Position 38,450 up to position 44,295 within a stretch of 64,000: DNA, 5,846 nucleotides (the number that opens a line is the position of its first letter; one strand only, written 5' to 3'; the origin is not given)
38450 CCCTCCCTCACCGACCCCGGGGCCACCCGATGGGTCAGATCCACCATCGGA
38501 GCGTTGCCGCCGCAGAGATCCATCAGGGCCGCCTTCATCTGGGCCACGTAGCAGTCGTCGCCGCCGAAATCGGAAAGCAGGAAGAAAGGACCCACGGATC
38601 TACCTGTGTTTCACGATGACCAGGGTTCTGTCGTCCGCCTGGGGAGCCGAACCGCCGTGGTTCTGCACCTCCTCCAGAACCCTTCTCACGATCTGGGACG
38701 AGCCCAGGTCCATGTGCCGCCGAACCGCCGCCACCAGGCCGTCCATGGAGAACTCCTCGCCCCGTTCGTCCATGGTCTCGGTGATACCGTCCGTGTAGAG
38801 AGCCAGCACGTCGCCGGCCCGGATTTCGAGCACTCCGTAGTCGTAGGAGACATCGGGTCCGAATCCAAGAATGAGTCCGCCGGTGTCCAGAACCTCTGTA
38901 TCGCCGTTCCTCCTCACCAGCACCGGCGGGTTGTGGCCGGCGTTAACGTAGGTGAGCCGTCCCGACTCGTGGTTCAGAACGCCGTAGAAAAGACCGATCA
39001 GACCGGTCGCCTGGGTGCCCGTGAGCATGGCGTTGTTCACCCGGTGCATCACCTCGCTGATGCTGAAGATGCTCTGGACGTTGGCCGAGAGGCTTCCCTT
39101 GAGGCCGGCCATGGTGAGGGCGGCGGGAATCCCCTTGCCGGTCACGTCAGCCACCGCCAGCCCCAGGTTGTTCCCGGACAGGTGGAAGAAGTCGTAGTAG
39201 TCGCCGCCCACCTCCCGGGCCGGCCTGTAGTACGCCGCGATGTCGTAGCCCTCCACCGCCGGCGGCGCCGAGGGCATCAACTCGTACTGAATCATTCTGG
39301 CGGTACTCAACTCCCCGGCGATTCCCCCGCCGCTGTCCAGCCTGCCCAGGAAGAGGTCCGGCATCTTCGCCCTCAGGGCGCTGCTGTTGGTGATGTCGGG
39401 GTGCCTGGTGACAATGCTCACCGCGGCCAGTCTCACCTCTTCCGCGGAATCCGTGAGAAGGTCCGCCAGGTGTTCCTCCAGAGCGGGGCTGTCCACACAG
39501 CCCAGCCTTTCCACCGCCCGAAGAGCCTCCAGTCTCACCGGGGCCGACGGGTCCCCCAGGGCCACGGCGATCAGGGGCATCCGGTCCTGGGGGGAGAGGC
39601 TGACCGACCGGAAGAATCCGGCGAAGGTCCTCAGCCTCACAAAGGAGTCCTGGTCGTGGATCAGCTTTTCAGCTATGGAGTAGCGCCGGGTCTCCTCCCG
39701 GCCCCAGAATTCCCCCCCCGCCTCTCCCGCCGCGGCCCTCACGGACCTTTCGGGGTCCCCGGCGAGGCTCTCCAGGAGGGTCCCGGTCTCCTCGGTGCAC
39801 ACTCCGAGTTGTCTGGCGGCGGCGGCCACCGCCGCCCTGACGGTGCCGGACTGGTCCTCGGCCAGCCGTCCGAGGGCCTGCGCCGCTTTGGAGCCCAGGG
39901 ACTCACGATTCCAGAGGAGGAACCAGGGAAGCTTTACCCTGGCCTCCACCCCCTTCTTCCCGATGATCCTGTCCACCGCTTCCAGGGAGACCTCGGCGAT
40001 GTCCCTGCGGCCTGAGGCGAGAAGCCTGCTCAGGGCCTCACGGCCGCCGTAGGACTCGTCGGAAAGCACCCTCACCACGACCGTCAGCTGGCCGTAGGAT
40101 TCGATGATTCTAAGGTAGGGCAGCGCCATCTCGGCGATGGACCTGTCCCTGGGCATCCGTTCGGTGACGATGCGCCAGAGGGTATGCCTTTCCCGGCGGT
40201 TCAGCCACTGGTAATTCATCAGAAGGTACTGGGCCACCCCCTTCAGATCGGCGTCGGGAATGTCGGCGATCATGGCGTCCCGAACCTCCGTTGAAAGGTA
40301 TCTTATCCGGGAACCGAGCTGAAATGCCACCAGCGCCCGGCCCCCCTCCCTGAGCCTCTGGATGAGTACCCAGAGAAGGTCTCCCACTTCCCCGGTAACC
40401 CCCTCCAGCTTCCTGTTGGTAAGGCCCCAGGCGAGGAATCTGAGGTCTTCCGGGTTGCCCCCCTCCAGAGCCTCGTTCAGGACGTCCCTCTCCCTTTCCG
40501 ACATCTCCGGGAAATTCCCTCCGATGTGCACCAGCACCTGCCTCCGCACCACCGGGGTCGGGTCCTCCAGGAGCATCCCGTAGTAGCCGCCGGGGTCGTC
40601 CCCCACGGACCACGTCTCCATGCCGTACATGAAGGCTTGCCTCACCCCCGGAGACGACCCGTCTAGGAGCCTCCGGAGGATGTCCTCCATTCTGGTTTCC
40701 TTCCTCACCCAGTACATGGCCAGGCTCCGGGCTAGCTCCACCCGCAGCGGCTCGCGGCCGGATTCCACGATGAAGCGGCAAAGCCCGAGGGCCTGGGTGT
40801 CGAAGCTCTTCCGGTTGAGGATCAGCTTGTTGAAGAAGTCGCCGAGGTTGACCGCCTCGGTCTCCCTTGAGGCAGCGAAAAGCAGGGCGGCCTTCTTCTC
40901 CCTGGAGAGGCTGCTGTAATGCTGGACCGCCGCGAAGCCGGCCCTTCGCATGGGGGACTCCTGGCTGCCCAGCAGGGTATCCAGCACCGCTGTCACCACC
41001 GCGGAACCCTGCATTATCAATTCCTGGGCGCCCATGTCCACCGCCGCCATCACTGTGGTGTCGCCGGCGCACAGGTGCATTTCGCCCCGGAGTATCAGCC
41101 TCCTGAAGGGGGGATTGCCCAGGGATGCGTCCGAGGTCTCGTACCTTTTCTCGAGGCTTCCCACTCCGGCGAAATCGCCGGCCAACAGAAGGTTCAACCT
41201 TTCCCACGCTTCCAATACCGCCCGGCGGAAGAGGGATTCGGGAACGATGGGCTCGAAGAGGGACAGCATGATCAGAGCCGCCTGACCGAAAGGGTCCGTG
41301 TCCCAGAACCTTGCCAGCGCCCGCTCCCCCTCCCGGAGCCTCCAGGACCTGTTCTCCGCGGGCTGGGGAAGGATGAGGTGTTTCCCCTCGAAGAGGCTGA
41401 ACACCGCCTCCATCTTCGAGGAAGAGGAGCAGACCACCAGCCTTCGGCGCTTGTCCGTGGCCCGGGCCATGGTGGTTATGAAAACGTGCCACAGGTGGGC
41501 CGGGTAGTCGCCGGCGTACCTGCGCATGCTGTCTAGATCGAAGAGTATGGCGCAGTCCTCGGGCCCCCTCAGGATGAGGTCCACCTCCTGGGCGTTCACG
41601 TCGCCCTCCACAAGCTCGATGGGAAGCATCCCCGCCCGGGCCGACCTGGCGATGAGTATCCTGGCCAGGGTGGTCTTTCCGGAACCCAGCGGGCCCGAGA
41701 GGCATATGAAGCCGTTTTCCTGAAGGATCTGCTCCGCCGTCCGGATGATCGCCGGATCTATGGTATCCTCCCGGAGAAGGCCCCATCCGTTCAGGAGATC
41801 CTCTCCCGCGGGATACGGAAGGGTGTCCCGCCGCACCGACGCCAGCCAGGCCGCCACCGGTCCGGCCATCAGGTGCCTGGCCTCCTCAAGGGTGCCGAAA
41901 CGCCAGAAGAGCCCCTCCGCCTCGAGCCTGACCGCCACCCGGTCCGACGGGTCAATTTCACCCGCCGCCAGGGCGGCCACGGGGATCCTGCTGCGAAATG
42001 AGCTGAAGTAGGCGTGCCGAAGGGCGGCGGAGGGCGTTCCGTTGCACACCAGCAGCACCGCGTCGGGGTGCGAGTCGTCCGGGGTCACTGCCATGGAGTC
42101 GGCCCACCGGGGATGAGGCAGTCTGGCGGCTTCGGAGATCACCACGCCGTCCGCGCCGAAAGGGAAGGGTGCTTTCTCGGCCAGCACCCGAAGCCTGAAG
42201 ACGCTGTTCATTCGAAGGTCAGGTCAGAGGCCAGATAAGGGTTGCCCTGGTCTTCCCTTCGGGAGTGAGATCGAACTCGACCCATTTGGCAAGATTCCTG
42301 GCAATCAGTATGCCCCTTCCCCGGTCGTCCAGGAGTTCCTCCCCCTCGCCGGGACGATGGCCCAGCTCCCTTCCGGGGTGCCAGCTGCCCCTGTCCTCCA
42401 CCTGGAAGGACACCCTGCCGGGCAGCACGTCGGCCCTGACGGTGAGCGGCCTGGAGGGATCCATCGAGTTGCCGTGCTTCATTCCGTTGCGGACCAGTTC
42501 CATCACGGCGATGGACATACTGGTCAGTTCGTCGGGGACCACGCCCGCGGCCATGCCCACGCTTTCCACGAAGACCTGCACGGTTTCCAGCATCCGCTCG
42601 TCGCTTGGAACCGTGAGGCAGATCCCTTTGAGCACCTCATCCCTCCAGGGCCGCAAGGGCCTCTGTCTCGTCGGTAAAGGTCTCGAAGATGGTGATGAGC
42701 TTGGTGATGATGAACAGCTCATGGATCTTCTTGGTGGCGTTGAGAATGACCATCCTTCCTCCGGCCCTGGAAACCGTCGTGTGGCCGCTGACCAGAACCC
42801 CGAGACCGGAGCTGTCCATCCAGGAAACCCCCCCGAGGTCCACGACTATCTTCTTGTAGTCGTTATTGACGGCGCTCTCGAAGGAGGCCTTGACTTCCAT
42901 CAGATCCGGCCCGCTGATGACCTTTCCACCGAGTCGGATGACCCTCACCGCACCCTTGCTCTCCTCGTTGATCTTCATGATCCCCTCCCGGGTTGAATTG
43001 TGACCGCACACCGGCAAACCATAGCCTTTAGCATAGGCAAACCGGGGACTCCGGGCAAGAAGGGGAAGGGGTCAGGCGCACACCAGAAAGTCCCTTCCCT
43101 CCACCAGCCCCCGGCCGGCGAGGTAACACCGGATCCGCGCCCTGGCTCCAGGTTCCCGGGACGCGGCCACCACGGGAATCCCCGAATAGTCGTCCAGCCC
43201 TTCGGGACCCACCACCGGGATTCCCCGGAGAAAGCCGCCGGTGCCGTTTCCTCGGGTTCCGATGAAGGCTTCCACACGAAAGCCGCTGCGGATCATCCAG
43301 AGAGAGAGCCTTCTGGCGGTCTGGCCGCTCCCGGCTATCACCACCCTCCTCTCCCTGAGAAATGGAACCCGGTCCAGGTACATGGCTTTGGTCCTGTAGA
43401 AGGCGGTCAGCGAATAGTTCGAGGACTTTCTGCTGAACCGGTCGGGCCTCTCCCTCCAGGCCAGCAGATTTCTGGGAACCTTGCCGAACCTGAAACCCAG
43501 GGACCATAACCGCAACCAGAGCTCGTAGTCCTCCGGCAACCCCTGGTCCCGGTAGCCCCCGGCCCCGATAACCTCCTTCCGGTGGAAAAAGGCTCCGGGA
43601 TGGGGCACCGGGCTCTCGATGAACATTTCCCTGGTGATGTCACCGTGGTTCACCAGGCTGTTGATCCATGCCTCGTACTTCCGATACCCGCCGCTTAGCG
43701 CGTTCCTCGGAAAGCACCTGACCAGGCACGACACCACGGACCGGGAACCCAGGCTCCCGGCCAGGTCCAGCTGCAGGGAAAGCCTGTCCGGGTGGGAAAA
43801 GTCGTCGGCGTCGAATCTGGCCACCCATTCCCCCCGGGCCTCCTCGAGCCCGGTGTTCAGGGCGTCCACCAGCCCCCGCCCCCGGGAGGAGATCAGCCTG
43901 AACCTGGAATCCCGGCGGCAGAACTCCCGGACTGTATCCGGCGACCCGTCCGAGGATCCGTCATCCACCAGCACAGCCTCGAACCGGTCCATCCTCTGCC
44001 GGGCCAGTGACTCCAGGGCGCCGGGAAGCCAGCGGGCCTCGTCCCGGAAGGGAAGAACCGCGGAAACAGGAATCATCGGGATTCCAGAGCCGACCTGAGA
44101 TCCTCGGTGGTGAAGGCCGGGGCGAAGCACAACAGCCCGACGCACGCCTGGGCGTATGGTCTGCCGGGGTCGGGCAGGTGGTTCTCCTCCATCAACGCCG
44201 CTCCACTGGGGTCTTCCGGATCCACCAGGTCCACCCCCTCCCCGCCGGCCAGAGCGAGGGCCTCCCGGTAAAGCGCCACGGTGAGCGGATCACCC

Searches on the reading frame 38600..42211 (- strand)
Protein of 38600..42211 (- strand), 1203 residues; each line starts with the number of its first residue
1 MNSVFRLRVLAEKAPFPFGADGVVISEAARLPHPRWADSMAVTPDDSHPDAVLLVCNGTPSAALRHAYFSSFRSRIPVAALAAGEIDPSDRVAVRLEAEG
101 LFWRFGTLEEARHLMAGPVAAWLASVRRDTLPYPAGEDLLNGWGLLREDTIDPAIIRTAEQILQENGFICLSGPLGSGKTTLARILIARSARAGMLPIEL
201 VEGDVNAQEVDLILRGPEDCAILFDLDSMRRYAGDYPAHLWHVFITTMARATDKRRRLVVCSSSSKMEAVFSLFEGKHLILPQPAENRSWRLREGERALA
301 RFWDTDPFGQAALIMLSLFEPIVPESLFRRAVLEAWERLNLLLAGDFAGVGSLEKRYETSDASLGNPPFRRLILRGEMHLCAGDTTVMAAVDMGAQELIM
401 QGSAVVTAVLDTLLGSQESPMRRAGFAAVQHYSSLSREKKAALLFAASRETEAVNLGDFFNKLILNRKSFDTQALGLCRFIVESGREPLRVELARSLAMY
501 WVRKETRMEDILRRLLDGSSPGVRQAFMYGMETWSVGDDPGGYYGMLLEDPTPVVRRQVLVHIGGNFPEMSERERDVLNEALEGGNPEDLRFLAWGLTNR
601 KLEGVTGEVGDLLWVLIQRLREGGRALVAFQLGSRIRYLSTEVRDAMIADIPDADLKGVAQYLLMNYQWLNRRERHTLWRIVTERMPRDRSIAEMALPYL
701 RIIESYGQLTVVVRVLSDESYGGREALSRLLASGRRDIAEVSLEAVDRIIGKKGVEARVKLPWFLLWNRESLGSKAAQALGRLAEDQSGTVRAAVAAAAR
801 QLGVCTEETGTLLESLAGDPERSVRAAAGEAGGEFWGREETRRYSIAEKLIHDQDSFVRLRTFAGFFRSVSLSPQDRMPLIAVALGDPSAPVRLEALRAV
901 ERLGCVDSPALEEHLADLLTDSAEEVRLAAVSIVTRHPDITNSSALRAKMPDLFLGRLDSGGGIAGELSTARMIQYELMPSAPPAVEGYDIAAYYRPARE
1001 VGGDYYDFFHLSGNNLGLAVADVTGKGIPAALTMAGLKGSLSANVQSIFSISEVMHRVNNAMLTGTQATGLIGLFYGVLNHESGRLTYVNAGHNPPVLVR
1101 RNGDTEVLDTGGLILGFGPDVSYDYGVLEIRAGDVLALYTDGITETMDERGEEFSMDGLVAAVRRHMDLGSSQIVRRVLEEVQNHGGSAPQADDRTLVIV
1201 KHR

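Call 46: search_protein_families(library=pfam, proteins=[window:38600-42211:-], max_evalue=0.001)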
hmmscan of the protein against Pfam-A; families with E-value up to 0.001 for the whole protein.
window:38600-42211:- (1203 aa): 5 families
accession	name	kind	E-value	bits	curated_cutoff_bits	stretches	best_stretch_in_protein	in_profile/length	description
PF07228.17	SpoIIE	-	1.3e-45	156.2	25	1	1013-1202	2-191/192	Stage II sporulation protein E (SpoIIE)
PF13646.12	HEAT_2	-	2.5e-14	53.7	27.7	2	774-831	29-86/88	HEAT repeats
PF02985.28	HEAT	-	7.5e-11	41.7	23.5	0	878-903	2-27/31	HEAT repeat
PF20720.3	nSTAND3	-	9.1e-08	32.4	27.2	1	156-260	7-107/155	Novel STAND NTPase 3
PF02367.23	TsaE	-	0.00051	20.4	26.6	0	159-188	14-43/128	Threonylcarbamoyl adenosine biosynthesis protein TsaE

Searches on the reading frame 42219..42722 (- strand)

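Call 46: search_protein_families(library=pfam, proteins=[window:42219-42722:-], max_evalue=0.001)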
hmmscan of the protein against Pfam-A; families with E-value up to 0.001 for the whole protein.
window:42219-42722:- (167 aa): 2 families
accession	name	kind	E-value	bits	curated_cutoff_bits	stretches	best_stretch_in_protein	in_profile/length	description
PF13581.12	HATPase_c_2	-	7.7e-18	65.2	27.4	1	39-158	2-122/127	Histidine kinase-like ATPase domain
PF02518.31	HATPase_c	-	0.00013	22.8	26.4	1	71-166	8-109/111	Histidine kinase-, DNA gyrase B-, and HSP90-like ATPase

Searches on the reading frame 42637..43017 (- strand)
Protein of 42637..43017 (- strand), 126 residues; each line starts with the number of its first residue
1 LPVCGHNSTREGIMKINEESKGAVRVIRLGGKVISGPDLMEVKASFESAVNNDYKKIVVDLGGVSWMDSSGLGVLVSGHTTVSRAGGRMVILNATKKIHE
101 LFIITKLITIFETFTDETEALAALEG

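Call 46: search_protein_families(library=pfam, proteins=[window:42637-43017:-], max_evalue=0.001)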
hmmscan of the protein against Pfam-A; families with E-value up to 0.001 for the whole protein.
window:42637-43017:- (126 aa): 2 families
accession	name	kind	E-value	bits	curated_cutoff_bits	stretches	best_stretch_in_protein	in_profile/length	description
PF01740.26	STAS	-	1.8e-13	50.6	22.6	1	21-120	7-106/106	STAS domain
PF13466.11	STAS_2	-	5.2e-10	39.8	29.2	1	37-104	10-76/80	STAS domain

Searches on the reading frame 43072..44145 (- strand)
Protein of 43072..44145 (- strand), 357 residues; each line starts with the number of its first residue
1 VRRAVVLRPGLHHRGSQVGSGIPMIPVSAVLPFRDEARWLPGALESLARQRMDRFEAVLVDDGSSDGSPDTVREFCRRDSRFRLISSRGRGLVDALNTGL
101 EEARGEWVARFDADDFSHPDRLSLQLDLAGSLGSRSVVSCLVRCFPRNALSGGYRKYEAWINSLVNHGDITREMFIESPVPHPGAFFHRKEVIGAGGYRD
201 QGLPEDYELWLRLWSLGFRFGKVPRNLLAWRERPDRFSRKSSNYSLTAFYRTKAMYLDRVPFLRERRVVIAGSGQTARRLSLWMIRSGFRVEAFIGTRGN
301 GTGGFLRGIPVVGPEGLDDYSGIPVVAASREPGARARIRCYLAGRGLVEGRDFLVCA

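Call 46: search_protein_families(library=pfam, proteins=[window:43072-44145:-], max_evalue=0.001)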
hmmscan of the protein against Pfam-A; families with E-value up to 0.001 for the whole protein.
window:43072-44145:- (357 aa): 3 families
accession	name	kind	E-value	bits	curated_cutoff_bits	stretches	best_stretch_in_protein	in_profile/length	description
PF00535.33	Glycos_transf_2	-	9.7e-29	100.9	23.3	1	28-193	1-164/168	Glycosyl transferase family 2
PF10111.15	Glyco_tranf_2_2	-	9.6e-09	35.5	27.3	1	36-228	11-214/276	Glycosyltransferase like family 2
PF13641.12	Glyco_tranf_2_3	-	8.4e-07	29.7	27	1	27-234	3-214/230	Glycosyltransferase like family 2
